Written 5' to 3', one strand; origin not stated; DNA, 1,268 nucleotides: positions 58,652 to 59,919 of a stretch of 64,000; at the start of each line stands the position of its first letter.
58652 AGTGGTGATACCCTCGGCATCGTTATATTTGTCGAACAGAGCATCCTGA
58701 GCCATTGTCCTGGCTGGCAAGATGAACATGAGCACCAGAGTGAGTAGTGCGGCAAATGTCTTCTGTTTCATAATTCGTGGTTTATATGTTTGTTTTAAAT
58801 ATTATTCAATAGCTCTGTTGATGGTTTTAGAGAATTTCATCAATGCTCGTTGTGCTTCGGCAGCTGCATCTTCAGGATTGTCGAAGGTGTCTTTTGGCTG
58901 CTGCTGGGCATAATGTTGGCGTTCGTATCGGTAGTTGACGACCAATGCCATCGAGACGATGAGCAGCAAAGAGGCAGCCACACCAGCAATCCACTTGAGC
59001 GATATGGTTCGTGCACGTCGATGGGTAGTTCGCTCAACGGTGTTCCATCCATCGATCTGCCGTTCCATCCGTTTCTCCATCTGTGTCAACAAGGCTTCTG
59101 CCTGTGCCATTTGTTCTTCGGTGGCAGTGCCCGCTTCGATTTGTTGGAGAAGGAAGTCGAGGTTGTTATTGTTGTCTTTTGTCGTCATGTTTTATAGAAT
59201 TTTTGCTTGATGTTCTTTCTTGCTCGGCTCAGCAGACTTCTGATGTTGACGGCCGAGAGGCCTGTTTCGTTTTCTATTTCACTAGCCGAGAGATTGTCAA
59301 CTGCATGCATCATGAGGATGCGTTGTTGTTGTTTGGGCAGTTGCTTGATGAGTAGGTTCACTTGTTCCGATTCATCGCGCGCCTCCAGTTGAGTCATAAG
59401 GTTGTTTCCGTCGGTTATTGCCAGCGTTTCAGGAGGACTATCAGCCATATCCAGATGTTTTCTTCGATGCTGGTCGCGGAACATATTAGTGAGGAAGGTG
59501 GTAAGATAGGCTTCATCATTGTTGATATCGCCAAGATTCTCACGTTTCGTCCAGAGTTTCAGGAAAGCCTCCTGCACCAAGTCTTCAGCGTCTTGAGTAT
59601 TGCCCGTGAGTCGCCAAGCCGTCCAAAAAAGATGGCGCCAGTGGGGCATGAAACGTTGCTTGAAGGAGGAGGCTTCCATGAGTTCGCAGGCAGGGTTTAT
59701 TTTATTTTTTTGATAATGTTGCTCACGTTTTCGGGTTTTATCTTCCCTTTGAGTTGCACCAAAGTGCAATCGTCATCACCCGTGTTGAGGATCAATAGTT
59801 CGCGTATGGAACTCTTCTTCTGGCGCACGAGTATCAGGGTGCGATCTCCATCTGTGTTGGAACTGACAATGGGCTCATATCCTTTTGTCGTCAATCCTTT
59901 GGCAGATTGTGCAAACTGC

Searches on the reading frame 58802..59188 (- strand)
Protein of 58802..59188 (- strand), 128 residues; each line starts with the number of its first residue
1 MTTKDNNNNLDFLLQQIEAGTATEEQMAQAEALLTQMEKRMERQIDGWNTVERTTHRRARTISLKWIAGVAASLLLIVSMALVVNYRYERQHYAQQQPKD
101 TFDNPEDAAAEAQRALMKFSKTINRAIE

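Call 19: search_protein_families(library=pfam, proteins=[window:58802-59188:-])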
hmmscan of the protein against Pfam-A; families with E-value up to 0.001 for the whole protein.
window:58802-59188:- (128 aa): 1 family
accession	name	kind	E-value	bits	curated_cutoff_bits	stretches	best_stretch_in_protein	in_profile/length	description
PF19934.4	DUF6397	-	0.00068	19.7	25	1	31-118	126-213/243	Family of unknown function (DUF6397)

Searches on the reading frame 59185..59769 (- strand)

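Call 19: search_protein_families(library=pfam, proteins=[window:59185-59769:-])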
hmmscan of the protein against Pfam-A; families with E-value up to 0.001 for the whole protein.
window:59185-59769:- (194 aa): 4 families
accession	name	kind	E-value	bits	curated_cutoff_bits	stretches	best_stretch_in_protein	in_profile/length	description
PF04542.20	Sigma70_r2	-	7.4e-13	48.5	24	1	43-104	5-68/71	Sigma-70 region 2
PF08281.18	Sigma70_r4_2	-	5.2e-12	45.7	25.7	1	135-186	2-53/54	Sigma-70, region 4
PF04545.22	Sigma70_r4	-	9.4e-06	25.5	24.1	1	141-188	2-49/50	Sigma-70, region 4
PF15275.11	PEHE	-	0.0009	20.2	34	1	41-158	3-112/127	PEHE domain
